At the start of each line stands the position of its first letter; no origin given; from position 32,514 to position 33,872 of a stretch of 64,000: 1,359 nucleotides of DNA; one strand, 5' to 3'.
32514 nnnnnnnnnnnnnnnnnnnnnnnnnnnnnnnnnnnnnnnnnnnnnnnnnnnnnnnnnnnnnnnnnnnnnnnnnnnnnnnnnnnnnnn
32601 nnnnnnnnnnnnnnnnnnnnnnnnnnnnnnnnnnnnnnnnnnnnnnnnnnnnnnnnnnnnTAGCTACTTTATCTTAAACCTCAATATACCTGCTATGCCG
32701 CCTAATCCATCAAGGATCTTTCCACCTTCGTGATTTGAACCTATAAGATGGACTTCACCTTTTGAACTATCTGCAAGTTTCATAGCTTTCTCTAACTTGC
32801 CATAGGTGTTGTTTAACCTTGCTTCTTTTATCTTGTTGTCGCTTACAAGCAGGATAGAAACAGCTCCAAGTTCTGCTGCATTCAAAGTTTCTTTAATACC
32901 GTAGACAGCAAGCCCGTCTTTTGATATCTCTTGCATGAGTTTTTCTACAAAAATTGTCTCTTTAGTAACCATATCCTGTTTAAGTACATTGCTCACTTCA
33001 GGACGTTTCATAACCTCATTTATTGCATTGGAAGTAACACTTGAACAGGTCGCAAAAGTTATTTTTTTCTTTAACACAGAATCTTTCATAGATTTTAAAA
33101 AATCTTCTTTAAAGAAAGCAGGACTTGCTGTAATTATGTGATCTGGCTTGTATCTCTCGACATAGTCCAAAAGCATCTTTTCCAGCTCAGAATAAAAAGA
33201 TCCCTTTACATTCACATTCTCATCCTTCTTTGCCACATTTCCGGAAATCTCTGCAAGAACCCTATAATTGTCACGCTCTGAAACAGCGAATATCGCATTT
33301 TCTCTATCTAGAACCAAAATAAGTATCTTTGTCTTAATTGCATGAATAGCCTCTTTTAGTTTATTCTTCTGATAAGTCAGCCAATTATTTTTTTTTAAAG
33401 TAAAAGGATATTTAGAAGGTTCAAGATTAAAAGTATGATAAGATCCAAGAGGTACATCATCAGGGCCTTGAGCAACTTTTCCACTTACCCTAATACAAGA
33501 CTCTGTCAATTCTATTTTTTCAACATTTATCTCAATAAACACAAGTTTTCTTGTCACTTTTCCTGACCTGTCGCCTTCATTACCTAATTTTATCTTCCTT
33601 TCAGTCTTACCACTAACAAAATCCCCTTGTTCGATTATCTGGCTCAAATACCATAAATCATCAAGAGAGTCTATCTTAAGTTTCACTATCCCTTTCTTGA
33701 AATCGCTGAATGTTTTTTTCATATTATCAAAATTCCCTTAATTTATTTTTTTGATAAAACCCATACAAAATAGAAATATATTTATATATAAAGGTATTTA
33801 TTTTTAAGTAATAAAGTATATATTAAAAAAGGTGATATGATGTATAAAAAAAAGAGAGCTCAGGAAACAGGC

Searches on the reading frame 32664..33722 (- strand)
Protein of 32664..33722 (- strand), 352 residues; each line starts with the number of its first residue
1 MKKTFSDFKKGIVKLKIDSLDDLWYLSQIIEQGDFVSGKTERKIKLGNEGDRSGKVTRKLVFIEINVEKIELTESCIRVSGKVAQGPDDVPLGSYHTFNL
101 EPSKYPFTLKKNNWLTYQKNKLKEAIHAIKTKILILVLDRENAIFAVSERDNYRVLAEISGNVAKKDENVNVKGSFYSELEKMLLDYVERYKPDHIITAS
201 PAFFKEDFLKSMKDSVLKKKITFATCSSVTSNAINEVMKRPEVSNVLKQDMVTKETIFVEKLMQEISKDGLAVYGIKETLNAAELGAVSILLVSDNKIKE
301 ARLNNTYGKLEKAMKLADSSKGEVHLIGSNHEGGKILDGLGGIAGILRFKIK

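Call 42: search_protein_families(library=pfam, proteins=[window:32664-33722:-], max_evalue=0.00001)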
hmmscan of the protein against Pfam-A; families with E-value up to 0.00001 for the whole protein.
window:32664-33722:- (352 aa): 3 families
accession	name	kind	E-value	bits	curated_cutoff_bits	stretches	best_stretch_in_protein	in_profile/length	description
PF03463.20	eRF1_1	-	1.7e-26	93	23.8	1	6-126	9-123/123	eRF1 domain 1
PF03465.20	eRF1_3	-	2.2e-22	80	25.8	1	254-351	3-106/106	eRF1 domain 3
PF03464.20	eRF1_2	-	8.7e-07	29.8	27.1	1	134-248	3-132/133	eRF1 domain 2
